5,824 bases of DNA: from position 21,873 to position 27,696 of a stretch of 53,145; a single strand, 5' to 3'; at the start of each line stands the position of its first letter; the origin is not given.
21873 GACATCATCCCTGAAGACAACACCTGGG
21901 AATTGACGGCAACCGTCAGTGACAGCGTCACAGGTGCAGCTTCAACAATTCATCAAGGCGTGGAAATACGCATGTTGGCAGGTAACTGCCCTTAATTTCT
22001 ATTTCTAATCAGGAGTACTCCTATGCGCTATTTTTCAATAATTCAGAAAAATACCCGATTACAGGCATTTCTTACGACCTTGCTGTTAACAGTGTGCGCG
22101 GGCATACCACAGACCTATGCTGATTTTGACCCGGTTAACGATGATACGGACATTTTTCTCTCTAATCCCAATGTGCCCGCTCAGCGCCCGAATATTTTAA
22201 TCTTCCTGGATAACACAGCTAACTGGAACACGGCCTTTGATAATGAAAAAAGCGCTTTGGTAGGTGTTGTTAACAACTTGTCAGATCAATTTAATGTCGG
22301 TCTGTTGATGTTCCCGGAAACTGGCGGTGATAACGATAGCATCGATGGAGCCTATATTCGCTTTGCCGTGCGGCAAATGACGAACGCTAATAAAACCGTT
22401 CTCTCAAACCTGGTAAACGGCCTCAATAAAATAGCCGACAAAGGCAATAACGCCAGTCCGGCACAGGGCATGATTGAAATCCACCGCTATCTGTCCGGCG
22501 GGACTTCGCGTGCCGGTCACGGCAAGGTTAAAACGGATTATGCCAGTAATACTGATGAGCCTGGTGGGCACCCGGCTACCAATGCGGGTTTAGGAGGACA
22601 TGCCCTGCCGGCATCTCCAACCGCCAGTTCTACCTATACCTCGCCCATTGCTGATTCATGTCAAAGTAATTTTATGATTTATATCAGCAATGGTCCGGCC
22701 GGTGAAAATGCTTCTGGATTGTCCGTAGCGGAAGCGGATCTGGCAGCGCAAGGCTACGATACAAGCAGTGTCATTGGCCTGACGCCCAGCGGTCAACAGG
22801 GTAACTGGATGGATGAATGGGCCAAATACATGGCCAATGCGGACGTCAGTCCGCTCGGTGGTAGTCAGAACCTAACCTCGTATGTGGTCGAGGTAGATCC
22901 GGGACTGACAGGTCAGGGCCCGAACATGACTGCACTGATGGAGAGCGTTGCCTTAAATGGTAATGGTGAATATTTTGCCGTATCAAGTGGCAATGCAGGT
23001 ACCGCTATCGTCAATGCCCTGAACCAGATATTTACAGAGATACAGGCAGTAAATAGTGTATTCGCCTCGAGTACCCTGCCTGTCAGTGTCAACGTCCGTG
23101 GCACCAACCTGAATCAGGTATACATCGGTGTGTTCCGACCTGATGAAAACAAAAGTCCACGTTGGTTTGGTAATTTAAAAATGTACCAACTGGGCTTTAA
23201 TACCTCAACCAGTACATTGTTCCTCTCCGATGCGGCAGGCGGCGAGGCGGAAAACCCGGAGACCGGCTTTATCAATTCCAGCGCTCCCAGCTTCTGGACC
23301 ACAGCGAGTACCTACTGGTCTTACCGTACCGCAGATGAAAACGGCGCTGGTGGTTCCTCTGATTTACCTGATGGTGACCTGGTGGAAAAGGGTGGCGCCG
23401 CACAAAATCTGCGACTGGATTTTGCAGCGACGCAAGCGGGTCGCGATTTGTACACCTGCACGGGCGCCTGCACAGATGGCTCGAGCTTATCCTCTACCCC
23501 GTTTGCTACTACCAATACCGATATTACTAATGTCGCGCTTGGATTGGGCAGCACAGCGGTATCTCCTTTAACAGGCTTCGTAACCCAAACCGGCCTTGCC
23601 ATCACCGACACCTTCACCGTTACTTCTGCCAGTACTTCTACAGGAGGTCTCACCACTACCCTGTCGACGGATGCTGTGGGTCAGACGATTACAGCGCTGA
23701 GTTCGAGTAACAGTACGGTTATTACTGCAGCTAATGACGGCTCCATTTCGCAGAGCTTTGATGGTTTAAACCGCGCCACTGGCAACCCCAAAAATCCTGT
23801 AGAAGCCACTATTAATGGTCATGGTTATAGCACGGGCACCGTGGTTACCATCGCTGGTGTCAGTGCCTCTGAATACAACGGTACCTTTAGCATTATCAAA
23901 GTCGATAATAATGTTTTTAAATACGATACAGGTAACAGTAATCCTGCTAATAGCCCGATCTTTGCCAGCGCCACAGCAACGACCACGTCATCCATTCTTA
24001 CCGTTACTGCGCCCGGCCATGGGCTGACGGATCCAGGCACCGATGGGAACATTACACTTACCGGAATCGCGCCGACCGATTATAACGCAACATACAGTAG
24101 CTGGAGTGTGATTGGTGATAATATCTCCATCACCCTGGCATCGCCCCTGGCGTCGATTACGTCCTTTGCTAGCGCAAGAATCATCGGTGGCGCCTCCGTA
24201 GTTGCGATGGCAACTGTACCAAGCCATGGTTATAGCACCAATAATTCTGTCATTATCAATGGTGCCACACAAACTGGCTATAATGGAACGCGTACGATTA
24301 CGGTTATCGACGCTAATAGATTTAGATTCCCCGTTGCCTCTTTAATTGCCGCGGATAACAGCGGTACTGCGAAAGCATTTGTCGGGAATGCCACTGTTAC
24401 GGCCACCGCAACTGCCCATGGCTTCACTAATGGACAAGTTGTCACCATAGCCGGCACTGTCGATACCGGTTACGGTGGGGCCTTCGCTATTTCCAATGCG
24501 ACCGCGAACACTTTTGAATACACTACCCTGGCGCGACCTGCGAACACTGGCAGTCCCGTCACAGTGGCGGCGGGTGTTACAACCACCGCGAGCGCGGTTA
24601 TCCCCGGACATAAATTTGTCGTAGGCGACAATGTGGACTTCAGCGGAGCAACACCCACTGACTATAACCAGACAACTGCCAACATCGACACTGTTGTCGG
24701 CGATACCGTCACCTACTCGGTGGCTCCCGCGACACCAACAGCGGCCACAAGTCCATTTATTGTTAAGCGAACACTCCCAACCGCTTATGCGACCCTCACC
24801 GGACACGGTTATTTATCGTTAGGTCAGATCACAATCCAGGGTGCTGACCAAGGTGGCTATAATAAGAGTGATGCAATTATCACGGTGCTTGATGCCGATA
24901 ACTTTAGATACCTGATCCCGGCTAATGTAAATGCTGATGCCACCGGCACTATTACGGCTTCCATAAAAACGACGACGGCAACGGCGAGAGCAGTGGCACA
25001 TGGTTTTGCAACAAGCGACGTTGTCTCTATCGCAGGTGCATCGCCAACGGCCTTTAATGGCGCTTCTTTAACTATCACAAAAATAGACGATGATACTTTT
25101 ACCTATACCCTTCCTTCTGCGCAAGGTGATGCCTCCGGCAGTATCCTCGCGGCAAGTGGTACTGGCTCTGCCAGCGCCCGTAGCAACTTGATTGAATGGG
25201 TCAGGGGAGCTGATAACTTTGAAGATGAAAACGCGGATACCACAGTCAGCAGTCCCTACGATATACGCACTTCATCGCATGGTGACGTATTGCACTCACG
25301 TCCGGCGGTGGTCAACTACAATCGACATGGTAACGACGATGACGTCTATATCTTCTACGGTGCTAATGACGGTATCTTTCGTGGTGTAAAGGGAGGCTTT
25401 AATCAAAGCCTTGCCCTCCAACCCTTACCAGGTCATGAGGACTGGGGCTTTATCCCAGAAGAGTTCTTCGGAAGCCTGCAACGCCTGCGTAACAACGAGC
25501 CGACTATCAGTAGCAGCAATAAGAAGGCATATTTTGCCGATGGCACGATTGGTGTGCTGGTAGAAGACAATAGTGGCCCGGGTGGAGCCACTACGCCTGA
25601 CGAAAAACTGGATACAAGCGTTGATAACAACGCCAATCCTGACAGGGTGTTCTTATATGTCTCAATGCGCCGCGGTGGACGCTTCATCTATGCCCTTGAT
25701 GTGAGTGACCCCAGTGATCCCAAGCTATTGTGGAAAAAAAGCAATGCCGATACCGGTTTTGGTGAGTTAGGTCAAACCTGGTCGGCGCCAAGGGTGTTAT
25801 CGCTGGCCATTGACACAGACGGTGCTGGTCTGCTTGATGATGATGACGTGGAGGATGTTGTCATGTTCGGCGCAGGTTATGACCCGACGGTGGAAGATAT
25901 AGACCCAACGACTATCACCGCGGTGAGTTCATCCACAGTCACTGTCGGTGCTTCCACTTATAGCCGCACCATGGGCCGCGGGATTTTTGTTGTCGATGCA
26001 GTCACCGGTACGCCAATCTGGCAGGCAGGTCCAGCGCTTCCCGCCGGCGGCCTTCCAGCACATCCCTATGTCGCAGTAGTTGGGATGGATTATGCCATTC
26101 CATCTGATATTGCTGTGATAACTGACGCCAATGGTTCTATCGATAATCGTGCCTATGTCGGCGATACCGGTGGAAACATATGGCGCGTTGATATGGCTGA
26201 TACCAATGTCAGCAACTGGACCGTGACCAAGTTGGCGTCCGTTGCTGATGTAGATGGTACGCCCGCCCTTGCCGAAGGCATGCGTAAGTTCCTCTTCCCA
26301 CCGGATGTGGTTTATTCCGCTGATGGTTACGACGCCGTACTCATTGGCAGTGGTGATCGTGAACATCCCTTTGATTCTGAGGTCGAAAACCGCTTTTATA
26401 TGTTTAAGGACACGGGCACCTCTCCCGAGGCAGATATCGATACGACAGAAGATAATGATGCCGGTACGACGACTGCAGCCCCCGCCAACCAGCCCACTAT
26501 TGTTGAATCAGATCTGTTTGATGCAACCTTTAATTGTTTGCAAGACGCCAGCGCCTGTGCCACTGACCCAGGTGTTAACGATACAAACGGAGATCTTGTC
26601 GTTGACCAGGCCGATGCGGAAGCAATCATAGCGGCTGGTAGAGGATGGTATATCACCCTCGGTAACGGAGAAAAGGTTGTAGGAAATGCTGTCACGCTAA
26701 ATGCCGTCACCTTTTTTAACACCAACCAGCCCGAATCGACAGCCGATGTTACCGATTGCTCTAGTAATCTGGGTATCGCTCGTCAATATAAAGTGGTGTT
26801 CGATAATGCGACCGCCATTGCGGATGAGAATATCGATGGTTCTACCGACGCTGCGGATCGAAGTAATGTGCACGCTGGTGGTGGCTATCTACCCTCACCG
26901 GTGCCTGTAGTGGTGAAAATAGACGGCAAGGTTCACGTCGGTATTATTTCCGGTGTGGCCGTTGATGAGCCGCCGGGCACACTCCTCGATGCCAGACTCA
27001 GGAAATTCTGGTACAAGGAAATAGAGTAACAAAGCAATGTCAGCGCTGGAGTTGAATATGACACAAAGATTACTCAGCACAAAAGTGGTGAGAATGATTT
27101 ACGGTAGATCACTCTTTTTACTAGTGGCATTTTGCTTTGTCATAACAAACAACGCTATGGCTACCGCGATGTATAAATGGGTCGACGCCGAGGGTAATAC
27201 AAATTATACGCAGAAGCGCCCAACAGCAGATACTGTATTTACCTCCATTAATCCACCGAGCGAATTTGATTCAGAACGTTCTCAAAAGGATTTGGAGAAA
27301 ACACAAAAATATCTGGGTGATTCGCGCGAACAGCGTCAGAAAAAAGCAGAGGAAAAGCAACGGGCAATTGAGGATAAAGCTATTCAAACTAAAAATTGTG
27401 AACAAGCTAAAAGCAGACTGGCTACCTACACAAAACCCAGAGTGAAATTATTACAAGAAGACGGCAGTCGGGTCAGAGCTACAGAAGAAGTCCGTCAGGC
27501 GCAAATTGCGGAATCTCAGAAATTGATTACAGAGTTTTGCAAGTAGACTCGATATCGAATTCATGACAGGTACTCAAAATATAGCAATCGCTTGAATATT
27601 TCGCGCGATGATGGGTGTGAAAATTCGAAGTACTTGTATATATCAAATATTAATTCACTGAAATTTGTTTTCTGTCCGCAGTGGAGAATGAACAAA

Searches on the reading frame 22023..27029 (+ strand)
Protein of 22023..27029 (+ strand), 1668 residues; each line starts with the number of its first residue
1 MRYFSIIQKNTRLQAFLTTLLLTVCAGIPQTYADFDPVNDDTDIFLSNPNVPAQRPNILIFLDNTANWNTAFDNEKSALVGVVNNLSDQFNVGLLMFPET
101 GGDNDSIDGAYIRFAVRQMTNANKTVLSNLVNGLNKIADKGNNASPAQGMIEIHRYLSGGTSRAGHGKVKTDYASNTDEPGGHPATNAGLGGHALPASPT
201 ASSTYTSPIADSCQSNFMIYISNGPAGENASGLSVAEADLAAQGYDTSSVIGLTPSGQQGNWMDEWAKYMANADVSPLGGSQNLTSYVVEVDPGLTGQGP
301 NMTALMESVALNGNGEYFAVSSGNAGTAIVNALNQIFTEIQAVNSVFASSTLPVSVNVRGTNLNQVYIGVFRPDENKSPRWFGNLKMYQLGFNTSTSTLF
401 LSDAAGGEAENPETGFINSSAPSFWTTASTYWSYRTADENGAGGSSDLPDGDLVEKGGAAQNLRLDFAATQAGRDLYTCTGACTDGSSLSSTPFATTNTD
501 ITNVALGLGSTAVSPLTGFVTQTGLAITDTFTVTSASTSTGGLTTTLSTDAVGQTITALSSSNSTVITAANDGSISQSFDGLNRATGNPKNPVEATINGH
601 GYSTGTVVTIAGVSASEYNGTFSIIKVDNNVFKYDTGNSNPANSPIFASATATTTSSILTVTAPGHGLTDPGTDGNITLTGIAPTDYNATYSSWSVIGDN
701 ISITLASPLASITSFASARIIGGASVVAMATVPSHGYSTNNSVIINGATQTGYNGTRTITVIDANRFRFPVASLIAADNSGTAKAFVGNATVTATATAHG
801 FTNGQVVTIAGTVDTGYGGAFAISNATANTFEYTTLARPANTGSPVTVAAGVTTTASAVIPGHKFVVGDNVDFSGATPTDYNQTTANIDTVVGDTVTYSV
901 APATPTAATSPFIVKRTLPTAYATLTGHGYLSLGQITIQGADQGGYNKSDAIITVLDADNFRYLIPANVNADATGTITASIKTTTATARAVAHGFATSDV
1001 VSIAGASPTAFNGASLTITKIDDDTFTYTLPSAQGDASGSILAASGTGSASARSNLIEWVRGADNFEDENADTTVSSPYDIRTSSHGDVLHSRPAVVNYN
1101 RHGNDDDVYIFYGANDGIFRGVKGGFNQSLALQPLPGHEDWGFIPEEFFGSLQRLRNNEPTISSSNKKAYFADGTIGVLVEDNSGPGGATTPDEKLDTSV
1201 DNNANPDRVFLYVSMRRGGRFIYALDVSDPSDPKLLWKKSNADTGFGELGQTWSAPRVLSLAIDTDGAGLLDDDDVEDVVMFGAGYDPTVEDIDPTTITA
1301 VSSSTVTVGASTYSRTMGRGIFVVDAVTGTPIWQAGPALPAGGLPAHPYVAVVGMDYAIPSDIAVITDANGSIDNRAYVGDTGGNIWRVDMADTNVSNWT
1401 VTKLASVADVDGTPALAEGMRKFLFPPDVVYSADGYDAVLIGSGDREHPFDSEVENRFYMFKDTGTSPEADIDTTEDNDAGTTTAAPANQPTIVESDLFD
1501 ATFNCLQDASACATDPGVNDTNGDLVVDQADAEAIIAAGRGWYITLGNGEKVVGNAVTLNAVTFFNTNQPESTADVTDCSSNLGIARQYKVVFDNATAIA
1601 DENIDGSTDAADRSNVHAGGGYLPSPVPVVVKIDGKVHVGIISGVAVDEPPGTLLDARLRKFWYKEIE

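Call 77: search_protein_families(library=pfam, proteins=[window:22023-27029:+])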
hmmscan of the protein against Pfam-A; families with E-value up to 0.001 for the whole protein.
window:22023-27029:+ (1668 aa): 1 family
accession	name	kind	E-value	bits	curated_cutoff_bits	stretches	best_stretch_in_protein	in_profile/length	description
PF12195.14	End_beta_barrel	-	0.00066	20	35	1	973-1035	6-68/83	Beta barrel domain of bacteriophage endosialidase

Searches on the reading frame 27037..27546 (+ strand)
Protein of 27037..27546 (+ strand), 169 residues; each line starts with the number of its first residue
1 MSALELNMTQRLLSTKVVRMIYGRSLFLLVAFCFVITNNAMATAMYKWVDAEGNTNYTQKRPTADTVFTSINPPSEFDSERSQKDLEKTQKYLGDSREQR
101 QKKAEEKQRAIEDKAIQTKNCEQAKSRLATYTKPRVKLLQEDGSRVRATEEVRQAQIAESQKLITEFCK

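Call 77: search_protein_families(library=pfam, proteins=[window:27037-27546:+])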
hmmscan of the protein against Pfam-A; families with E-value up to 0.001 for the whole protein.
window:27037-27546:+ (169 aa): 1 family
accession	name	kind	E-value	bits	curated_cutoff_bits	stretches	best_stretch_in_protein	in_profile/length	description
PF13511.11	DUF4124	-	2.2e-07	31.4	22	1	34-64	3-34/56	Domain of unknown function (DUF4124)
